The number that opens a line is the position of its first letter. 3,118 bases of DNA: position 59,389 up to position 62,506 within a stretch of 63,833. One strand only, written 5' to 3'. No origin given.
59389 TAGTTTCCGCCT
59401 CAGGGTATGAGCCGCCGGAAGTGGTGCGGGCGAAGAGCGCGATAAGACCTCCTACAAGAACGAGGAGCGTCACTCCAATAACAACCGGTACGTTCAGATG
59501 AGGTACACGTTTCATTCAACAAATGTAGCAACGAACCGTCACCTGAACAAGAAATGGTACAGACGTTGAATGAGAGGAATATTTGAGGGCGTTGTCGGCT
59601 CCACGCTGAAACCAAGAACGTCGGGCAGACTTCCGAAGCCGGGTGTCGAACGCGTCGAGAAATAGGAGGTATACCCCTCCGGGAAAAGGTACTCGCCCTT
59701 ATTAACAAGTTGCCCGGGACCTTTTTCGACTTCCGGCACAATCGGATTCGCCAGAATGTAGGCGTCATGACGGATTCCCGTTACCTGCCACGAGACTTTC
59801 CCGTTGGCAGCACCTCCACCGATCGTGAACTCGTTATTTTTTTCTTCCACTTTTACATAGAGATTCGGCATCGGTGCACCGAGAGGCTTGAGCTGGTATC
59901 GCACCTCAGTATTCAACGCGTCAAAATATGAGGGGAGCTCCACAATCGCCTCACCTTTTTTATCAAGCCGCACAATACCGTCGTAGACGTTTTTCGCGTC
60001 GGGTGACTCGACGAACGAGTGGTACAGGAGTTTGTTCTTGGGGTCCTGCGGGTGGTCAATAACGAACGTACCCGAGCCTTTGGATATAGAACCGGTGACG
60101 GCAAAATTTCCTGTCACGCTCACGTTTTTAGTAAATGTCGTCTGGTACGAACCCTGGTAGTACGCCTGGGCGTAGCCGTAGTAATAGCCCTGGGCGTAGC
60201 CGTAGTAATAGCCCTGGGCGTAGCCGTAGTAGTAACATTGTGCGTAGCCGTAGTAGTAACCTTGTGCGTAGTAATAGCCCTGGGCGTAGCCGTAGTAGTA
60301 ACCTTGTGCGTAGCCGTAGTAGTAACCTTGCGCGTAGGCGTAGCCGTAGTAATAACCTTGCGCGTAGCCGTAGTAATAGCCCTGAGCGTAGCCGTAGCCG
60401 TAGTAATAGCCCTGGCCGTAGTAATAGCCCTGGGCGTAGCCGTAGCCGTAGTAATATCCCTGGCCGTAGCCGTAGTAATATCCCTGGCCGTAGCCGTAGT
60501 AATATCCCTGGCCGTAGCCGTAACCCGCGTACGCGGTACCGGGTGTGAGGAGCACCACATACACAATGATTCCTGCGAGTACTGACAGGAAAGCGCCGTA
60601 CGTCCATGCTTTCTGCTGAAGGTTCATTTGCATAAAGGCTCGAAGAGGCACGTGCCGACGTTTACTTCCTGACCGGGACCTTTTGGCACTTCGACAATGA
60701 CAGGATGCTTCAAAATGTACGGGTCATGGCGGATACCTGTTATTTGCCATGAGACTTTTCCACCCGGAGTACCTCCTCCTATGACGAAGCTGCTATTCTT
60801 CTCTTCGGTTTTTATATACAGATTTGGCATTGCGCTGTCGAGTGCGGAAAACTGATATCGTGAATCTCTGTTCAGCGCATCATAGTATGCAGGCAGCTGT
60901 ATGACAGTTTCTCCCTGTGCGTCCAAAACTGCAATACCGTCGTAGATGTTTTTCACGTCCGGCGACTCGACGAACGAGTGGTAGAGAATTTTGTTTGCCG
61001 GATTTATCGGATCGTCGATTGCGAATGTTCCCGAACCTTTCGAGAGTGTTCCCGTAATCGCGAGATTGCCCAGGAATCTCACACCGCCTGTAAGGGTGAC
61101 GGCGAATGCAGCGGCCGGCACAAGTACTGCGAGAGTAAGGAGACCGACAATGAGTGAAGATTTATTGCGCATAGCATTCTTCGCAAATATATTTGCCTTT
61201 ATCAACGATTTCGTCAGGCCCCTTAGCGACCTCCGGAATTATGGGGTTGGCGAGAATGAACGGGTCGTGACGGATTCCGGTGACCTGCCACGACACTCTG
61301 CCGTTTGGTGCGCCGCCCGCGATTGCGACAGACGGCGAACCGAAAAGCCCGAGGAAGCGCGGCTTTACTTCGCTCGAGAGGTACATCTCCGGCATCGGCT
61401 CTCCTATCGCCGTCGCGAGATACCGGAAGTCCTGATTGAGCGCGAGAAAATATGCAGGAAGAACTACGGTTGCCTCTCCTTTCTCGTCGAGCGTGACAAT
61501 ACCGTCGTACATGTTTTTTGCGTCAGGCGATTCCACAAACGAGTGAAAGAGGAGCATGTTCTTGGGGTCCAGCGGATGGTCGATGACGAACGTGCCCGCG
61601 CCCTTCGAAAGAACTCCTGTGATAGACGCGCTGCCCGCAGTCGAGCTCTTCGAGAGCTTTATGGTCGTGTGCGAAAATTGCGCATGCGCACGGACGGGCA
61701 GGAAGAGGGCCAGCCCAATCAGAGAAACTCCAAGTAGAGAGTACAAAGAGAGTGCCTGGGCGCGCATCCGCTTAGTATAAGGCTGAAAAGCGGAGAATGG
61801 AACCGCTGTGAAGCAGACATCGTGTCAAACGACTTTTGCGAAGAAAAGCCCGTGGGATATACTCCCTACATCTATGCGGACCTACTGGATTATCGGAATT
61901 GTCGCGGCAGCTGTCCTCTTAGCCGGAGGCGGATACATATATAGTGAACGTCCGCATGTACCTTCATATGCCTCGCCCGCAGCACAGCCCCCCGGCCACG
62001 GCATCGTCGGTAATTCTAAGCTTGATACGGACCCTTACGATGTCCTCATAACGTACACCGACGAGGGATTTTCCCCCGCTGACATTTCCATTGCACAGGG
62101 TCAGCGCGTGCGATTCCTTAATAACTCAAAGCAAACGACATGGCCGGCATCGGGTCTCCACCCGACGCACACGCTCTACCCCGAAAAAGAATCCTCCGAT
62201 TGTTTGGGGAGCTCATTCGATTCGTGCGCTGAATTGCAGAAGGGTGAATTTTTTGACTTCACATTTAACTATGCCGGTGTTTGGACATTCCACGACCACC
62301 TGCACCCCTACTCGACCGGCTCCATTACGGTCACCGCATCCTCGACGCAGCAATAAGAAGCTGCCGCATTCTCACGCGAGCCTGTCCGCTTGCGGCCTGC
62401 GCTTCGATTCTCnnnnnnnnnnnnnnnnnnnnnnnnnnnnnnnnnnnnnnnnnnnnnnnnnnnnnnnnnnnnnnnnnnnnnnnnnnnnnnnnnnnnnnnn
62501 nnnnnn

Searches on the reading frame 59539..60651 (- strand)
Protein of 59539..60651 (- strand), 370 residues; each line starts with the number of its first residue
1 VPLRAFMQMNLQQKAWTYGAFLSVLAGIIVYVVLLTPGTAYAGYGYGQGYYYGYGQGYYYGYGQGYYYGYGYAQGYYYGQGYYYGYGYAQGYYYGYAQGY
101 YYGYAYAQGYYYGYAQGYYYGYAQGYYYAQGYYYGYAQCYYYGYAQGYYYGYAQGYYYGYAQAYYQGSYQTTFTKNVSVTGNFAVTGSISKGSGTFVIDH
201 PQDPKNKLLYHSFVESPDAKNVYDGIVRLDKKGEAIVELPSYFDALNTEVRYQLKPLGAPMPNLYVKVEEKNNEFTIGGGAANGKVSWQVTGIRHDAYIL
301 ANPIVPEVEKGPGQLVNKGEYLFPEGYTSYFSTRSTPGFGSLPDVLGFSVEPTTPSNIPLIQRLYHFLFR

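Call 15: search_protein_families(library=pfam, proteins=[window:59539-60651:-], max_evalue=0.001)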
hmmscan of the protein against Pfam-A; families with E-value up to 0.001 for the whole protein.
window:59539-60651:- (370 aa): 0 families

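Call 95: search_protein_families(library=ncbifam, proteins=[window:59539-60651:-], max_evalue=0.1)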
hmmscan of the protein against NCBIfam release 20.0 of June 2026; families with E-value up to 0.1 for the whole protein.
window:59539-60651:- (370 aa): 1 family
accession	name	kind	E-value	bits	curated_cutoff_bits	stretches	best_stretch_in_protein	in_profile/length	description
NF004270.2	PRK05687.2-1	equivalog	0.003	17.2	180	1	129-170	48-89/223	flagellar assembly protein FliH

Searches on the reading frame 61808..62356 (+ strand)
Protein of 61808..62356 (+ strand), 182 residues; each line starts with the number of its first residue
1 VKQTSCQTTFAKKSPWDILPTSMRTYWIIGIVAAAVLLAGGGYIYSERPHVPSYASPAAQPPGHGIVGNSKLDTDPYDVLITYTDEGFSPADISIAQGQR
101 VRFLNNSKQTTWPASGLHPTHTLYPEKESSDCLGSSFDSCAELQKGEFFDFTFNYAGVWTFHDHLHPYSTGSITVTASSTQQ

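Call 15: search_protein_families(library=pfam, proteins=[window:61808-62356:+], max_evalue=0.001)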
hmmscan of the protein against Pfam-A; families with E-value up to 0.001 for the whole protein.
window:61808-62356:+ (182 aa): 1 family
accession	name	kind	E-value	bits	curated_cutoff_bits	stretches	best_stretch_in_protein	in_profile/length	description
PF13473.12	Cupredoxin_1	-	1.5e-05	25.4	27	1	74-175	18-104/104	Cupredoxin-like domain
